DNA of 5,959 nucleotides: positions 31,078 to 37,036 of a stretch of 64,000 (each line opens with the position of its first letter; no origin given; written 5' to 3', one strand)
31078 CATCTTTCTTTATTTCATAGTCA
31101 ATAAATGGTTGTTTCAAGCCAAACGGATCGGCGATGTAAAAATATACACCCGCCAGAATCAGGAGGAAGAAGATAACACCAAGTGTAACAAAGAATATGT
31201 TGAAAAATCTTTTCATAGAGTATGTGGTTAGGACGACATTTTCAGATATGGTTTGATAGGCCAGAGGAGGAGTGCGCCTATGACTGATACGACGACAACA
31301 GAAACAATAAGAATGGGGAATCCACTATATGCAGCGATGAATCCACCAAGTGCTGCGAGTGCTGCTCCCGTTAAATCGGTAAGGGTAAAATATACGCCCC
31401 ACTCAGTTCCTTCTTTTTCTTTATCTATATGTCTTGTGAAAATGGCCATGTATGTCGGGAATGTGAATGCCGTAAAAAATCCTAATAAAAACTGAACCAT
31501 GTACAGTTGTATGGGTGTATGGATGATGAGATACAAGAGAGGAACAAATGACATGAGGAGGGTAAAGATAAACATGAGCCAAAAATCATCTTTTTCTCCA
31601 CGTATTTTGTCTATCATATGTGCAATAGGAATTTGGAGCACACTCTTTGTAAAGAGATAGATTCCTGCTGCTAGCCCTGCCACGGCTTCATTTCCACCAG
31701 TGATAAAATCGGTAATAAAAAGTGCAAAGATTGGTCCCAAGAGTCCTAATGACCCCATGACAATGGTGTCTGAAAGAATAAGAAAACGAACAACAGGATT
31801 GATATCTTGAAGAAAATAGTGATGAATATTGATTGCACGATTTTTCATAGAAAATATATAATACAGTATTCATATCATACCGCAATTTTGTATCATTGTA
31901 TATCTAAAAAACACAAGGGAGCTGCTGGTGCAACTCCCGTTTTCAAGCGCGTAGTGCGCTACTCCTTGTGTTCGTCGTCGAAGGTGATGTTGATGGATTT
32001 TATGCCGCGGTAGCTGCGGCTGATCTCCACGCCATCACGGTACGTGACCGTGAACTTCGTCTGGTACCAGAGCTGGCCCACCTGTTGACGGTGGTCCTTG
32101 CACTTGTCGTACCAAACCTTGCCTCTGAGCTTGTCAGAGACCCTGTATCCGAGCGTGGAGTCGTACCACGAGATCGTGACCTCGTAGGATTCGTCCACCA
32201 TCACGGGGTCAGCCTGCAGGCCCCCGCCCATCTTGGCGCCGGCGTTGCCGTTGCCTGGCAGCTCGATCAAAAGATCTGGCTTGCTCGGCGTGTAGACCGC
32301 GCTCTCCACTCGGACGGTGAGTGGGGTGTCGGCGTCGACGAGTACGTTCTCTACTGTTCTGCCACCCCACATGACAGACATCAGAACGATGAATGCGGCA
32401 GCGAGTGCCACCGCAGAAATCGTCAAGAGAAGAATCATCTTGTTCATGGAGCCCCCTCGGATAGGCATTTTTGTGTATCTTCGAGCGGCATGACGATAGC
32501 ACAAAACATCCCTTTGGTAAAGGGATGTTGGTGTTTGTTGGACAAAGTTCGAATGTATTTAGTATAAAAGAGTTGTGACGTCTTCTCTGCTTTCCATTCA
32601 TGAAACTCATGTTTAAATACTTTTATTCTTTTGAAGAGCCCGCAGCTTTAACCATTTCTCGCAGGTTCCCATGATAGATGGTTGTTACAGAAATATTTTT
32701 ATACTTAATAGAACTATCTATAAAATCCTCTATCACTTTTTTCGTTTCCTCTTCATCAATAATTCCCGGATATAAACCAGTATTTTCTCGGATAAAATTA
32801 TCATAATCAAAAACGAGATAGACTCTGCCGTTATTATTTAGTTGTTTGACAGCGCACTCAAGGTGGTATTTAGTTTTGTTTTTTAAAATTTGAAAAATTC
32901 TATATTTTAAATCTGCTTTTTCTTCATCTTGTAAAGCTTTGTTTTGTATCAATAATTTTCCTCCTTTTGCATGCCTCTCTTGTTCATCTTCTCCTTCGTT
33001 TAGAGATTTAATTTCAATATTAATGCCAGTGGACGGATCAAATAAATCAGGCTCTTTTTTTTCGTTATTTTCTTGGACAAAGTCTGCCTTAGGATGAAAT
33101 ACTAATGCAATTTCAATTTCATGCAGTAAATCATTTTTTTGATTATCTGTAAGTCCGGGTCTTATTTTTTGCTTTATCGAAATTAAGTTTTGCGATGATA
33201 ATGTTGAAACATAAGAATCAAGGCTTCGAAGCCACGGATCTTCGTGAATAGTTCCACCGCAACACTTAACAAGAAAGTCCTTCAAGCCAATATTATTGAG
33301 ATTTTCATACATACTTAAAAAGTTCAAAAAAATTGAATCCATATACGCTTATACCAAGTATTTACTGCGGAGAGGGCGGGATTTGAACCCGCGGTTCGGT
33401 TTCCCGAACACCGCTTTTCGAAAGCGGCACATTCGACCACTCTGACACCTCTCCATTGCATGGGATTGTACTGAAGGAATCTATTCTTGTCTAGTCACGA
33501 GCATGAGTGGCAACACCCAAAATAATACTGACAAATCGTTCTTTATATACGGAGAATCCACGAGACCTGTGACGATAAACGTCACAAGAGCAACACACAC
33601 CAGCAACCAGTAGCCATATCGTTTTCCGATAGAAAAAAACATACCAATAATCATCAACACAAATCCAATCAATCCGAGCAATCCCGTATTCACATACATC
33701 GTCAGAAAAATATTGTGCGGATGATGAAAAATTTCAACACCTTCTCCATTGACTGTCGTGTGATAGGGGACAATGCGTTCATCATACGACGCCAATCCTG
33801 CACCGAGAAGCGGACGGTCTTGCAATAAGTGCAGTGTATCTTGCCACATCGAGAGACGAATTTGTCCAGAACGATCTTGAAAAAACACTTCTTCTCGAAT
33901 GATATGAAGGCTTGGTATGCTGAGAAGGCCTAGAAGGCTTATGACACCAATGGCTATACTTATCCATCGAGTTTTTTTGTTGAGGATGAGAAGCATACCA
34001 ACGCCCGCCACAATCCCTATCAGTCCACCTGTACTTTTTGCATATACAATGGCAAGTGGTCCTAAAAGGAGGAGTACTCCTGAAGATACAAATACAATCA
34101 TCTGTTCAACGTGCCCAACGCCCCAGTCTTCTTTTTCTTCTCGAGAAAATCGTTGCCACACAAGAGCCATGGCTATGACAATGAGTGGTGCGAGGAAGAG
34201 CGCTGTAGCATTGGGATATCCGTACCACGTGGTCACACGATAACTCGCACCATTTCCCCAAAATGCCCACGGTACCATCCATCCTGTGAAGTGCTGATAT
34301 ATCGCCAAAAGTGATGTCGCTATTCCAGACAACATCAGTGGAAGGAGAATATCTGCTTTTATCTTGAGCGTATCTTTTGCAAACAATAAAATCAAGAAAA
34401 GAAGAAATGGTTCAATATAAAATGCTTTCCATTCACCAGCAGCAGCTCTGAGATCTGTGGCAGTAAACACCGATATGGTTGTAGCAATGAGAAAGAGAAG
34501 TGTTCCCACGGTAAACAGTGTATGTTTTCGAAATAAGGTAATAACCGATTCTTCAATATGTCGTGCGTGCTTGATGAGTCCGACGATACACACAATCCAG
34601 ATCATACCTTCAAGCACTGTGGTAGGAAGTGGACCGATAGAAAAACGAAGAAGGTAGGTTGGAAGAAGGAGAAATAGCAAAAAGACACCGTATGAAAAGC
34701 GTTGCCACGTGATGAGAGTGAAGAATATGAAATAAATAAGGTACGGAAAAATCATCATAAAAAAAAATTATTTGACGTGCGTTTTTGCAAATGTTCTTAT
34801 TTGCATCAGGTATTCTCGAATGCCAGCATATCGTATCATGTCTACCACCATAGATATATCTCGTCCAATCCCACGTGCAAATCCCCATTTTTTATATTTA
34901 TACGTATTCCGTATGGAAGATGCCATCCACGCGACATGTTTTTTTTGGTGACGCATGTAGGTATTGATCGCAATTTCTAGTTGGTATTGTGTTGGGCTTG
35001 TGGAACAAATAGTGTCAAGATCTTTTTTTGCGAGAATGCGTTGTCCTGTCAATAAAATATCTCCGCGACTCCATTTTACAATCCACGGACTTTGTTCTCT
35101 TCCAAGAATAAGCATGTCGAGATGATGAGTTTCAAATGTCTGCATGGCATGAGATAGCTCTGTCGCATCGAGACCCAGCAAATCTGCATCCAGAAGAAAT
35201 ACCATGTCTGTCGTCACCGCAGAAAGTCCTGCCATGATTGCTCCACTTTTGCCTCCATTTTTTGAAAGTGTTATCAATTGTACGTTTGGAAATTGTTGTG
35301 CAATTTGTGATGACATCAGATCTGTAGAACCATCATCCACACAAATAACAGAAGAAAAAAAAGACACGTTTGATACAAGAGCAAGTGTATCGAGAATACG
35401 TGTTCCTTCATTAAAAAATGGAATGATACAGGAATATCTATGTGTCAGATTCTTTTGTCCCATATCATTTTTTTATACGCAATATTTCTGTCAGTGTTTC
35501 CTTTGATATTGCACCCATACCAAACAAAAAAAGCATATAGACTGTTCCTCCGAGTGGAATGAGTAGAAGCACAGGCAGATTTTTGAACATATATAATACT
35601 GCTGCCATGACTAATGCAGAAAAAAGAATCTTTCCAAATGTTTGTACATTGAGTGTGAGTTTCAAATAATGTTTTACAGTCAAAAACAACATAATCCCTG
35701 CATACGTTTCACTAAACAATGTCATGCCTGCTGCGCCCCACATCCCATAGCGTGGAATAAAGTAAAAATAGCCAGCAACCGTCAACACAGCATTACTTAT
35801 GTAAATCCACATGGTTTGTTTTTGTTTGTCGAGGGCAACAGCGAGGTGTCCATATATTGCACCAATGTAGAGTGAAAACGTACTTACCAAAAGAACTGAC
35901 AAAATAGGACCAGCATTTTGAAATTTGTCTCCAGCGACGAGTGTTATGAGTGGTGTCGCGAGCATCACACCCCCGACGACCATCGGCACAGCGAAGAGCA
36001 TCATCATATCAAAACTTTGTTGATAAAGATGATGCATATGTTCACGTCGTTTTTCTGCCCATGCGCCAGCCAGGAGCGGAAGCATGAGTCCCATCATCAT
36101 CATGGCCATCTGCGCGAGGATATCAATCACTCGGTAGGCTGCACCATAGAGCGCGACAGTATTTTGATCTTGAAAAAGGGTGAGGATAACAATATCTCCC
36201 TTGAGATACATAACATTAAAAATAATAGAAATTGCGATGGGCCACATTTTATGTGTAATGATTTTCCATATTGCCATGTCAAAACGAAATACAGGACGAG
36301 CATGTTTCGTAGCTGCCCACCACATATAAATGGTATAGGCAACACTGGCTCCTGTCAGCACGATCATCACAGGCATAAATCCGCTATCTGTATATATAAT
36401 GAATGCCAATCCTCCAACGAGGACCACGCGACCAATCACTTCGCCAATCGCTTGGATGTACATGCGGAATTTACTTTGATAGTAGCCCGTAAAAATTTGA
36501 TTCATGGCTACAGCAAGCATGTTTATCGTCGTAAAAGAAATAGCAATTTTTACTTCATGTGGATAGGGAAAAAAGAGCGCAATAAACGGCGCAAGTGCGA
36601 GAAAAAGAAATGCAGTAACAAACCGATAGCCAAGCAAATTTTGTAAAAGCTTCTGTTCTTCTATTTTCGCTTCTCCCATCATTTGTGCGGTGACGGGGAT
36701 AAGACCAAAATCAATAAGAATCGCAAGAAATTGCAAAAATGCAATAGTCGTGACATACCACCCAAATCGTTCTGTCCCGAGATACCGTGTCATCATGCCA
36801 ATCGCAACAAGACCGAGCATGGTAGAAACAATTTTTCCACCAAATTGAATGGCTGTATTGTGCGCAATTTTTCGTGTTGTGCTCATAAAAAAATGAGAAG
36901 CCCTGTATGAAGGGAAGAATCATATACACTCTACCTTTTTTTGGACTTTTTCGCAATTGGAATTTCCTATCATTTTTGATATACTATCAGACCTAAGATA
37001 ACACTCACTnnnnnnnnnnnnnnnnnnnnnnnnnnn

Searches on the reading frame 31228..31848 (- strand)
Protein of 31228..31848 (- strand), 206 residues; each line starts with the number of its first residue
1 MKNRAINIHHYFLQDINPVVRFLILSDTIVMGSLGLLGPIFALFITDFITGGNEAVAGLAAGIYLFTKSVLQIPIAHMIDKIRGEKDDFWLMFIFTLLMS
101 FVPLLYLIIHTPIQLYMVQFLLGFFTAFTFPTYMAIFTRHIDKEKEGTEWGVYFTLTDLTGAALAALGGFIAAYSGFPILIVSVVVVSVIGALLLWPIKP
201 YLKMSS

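Call 36: search_protein_families(library=pfam, proteins=[window:31228-31848:-], max_evalue=0.001)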
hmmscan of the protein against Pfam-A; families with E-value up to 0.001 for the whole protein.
window:31228-31848:- (206 aa): 1 family
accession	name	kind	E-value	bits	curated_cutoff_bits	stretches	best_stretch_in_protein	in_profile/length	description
PF07690.21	MFS_1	-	1.9e-17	63.6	33.4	1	28-196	6-171/347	Major Facilitator Superfamily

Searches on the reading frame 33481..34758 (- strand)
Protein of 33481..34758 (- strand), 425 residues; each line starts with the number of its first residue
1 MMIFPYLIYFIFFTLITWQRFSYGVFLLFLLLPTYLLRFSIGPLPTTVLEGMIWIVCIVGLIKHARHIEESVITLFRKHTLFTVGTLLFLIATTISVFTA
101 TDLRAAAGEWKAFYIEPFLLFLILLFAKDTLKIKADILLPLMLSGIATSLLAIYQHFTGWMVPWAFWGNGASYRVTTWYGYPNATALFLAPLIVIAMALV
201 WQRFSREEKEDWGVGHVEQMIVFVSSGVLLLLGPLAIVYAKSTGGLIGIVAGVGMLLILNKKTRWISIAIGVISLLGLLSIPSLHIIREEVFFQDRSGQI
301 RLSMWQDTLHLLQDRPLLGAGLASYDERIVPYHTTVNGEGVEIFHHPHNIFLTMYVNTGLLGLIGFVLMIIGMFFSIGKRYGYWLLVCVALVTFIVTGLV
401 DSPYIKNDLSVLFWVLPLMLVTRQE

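Call 36: search_protein_families(library=pfam, proteins=[window:33481-34758:-], max_evalue=0.001)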
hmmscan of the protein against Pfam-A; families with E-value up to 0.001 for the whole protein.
window:33481-34758:- (425 aa): 1 family
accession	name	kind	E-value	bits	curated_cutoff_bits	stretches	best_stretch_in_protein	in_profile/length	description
PF04932.20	Wzy_C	-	2.1e-23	83.2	31.7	1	229-367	2-149/149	O-Antigen ligase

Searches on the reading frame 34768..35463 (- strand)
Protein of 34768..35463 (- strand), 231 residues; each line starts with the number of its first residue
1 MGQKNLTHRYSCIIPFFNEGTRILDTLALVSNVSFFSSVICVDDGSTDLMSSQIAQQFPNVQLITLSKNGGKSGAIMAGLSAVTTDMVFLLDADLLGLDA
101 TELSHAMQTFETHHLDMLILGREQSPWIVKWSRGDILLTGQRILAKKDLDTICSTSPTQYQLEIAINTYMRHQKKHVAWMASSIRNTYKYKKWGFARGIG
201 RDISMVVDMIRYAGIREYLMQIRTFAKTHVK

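Call 39: search_protein_families(library=pfam, proteins=[window:34768-35463:-], max_evalue=0.001)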
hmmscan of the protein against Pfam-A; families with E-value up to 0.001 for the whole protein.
window:34768-35463:- (231 aa): 2 families
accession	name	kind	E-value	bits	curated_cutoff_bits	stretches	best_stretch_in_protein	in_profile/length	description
PF00535.33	Glycos_transf_2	-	1.9e-19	70.6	23.3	1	11-131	1-124/168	Glycosyl transferase family 2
PF13641.12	Glyco_tranf_2_3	-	2.2e-08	34.8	27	1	9-118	2-119/230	Glycosyltransferase like family 2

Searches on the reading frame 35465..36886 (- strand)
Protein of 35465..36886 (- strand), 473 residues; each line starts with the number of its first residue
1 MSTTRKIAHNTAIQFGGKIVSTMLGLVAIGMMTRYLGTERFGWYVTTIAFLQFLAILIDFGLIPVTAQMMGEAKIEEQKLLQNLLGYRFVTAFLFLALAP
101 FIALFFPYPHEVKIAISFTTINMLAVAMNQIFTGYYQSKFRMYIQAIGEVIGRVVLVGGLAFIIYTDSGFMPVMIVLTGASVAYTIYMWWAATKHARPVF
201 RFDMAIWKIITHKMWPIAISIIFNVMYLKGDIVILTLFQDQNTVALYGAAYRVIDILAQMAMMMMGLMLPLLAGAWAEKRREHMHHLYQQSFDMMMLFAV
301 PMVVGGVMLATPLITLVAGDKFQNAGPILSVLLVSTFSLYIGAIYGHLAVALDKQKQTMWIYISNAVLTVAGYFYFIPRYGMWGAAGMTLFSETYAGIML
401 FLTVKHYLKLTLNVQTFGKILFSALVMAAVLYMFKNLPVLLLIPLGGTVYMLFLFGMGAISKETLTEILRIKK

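Call 39: search_protein_families(library=pfam, proteins=[window:35465-36886:-], max_evalue=0.001)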
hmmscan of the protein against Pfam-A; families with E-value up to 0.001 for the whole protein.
window:35465-36886:- (473 aa): 3 families
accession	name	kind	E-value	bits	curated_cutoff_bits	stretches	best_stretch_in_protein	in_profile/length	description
PF01943.22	Polysacc_synt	-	2.3e-19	70.4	28.2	1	8-273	2-271/274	Polysaccharide biosynthesis protein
PF13440.11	Polysacc_synt_3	-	3.6e-19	69.5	23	1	32-325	2-291/293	Polysaccharide biosynthesis protein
PF01554.23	MatE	-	1.5e-05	25.2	24.9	1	216-370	1-156/161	MatE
